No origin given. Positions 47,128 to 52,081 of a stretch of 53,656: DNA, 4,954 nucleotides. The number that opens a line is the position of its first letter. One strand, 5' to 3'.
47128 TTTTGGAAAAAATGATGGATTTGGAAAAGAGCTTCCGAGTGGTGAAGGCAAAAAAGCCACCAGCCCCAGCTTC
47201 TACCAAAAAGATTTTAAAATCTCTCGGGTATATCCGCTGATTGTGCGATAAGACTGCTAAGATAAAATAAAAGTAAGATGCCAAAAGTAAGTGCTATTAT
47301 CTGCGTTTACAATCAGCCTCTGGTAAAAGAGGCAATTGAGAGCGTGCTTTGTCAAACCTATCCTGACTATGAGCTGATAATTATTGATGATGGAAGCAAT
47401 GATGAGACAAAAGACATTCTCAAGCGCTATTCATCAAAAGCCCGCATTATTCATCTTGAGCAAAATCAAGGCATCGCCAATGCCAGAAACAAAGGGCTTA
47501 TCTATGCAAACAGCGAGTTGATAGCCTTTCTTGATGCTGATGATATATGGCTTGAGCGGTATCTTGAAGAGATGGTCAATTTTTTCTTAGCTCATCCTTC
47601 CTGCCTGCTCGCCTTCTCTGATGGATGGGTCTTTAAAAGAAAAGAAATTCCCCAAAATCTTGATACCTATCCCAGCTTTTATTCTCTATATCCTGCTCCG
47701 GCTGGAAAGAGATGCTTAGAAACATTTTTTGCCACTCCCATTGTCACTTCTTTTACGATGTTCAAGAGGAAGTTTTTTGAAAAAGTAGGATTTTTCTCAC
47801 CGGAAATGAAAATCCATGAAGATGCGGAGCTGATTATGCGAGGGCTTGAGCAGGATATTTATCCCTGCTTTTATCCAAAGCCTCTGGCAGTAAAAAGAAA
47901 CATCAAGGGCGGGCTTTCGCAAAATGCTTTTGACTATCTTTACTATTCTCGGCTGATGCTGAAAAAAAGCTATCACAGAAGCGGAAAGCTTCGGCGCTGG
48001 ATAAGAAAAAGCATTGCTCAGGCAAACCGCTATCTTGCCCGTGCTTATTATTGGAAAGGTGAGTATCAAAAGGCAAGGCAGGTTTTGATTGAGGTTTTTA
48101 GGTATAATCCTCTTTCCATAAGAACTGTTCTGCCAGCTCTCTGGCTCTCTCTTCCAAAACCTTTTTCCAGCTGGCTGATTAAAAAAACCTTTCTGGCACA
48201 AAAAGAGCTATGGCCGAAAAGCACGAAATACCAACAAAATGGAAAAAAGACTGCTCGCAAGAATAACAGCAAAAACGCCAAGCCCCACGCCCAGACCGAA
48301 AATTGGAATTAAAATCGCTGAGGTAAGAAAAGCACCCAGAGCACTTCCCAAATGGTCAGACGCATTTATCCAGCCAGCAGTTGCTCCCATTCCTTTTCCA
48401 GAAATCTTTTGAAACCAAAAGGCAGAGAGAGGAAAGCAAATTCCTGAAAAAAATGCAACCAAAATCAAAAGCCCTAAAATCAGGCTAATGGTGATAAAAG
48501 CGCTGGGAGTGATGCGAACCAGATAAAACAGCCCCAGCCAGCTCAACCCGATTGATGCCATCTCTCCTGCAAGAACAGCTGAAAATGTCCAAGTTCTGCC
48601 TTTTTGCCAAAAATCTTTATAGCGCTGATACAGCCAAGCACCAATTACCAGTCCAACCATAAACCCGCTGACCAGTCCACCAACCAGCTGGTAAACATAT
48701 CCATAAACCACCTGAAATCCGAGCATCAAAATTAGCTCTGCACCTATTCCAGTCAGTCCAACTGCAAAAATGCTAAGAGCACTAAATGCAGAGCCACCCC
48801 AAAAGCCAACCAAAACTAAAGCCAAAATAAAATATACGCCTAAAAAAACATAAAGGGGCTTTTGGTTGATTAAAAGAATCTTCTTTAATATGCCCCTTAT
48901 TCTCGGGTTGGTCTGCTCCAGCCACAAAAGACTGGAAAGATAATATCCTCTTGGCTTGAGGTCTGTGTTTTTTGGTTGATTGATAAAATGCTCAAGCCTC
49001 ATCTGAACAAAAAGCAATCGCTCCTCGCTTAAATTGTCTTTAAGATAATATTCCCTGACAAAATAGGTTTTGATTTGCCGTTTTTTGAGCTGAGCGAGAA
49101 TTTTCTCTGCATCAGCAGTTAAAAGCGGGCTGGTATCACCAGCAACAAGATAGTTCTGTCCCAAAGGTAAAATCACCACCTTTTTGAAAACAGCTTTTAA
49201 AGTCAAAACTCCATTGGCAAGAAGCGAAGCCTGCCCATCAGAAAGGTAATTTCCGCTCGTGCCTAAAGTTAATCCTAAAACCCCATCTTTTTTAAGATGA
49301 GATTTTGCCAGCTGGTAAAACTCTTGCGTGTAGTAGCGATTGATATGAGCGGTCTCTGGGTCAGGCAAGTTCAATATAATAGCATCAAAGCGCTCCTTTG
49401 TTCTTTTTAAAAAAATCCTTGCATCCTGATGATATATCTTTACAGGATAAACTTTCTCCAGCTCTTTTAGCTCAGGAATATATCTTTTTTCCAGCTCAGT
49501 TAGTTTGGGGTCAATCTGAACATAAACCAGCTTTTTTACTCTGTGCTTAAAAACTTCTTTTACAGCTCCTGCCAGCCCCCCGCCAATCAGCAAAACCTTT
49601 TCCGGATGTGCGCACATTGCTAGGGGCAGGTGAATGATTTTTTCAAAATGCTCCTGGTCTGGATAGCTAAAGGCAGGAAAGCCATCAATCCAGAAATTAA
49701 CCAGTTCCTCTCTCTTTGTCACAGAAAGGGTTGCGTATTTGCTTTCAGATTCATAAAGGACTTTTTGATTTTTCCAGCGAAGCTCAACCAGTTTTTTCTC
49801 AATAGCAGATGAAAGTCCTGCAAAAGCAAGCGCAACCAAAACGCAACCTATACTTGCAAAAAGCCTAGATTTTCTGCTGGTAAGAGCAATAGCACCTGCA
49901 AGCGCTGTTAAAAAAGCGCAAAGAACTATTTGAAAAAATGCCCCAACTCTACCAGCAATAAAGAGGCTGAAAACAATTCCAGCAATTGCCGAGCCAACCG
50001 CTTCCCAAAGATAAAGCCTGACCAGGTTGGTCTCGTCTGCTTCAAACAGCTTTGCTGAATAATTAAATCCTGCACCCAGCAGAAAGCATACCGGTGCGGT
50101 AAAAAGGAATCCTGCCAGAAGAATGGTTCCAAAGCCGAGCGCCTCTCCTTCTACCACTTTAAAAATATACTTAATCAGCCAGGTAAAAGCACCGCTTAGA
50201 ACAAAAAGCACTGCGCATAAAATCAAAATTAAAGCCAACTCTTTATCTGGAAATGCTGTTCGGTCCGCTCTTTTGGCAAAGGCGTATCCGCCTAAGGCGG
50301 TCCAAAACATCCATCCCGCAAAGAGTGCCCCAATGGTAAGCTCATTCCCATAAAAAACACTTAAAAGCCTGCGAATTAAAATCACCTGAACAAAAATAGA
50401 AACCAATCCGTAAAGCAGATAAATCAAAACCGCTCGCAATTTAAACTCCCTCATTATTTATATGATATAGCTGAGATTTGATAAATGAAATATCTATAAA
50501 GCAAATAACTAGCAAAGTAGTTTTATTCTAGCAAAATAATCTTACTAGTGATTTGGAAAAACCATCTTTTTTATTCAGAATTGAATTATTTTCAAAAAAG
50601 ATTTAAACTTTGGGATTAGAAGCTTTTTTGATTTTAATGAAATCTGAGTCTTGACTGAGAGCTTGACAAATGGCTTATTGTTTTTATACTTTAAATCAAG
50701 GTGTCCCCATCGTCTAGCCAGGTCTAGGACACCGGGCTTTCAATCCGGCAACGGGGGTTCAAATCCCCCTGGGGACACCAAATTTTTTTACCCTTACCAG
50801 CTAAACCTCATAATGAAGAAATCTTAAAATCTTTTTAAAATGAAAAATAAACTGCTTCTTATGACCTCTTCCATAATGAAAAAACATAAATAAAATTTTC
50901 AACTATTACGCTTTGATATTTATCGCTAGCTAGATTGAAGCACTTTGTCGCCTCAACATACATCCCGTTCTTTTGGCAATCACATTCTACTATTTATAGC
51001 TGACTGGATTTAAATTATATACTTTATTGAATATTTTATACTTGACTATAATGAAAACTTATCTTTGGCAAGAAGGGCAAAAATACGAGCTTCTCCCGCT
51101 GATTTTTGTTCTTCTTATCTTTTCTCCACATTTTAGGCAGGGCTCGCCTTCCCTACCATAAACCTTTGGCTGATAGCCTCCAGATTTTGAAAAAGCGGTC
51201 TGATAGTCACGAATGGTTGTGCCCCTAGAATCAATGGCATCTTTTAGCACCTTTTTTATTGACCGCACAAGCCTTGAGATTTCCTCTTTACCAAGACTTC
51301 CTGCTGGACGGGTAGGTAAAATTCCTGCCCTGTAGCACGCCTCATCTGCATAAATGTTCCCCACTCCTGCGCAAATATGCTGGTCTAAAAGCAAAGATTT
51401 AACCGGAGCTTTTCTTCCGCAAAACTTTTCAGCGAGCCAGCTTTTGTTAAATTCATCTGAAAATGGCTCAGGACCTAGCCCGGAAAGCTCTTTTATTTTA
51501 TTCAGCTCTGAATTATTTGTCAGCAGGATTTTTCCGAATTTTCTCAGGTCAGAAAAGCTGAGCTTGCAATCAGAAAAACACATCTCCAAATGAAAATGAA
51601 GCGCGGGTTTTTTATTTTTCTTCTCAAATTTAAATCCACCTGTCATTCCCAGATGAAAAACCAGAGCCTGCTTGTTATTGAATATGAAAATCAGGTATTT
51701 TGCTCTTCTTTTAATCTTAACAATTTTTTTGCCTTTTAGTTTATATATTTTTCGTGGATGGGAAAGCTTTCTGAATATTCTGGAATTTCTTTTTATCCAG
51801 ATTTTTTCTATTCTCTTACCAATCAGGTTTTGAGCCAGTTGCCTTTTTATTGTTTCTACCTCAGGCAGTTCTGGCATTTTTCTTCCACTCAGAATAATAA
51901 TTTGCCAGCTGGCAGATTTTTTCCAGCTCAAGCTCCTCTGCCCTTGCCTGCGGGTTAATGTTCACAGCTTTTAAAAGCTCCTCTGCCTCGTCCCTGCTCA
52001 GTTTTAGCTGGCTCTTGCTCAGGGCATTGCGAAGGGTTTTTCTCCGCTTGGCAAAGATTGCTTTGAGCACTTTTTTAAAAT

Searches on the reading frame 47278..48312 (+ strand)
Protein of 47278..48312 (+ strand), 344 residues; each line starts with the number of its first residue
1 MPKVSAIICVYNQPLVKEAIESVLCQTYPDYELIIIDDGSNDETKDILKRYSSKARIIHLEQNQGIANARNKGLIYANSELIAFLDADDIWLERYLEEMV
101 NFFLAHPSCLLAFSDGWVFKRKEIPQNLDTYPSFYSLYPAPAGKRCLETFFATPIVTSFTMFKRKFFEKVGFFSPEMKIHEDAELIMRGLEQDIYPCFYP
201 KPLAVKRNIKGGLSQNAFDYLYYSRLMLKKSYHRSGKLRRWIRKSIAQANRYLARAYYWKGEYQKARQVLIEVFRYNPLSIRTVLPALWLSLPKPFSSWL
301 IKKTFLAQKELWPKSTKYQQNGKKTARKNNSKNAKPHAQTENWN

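Call 66: search_protein_families(library=pfam, proteins=[window:47278-48312:+], max_evalue=0.001)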
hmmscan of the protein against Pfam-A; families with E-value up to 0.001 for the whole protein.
window:47278-48312:+ (344 aa): 4 families
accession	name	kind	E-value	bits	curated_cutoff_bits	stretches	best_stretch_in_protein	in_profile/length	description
PF00535.33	Glycos_transf_2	-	8.4e-36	123.9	23.3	1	5-170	1-167/168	Glycosyl transferase family 2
PF10111.15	Glyco_tranf_2_2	-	1.3e-12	48.3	27.3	1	5-101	1-104/276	Glycosyltransferase like family 2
PF13641.12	Glyco_tranf_2_3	-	6.1e-11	43.2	27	1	2-203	1-208/230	Glycosyltransferase like family 2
PF13632.12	Glyco_trans_2_3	-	9.4e-06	26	27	1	82-257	2-144/198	Glycosyl transferase family group 2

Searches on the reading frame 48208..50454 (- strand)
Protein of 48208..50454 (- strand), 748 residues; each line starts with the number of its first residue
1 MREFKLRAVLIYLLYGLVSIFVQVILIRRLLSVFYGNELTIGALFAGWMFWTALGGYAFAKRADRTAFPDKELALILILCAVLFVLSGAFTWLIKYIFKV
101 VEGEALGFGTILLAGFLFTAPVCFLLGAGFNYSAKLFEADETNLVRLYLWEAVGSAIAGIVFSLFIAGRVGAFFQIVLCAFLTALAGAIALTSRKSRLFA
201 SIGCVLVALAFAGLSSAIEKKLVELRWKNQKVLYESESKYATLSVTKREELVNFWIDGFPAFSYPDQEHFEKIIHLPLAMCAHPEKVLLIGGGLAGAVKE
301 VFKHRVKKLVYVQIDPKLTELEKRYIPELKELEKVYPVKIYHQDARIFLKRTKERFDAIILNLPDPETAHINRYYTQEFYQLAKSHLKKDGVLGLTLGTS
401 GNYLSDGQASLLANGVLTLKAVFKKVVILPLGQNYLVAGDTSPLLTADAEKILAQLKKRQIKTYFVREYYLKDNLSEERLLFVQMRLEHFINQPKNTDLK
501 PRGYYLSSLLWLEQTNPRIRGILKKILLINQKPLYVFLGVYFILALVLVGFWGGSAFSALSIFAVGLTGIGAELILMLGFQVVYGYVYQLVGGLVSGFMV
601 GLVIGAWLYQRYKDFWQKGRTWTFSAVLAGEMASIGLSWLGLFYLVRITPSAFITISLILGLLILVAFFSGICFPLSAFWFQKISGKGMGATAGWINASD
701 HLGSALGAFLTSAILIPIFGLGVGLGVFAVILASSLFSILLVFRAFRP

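Call 66: search_protein_families(library=pfam, proteins=[window:48208-50454:-], max_evalue=0.001)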
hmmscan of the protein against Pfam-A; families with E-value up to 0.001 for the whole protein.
window:48208-50454:- (748 aa): 1 family
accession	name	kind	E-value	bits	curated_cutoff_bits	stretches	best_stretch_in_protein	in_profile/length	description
PF01564.23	Spermine_synth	-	1.4e-25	90.4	22.9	1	271-393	6-128/186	Spermine/spermidine synthase domain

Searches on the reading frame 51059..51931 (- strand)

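Call 66: search_protein_families(library=pfam, proteins=[window:51059-51931:-], max_evalue=0.001)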
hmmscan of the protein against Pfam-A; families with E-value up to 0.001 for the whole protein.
window:51059-51931:- (290 aa): 4 families
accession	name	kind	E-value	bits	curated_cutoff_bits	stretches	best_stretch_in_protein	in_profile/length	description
PF01149.29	Fapy_DNA_glyco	-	2.1e-32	112.6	25.5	1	19-135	1-117/117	Formamidopyrimidine-DNA glycosylase N-terminal domain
PF06831.19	H2TH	-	6.3e-27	93.8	34.7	1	152-242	1-91/93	Formamidopyrimidine-DNA glycosylase H2TH domain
PF06827.20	zf-FPG_IleRS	-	7.8e-09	35.6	21.3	1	262-289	1-28/30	Zinc finger found in FPG and IleRS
PF05833.16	NFACT_N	-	5.5e-05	22.6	31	0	164-234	178-245/456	NFACT N-terminal and middle domains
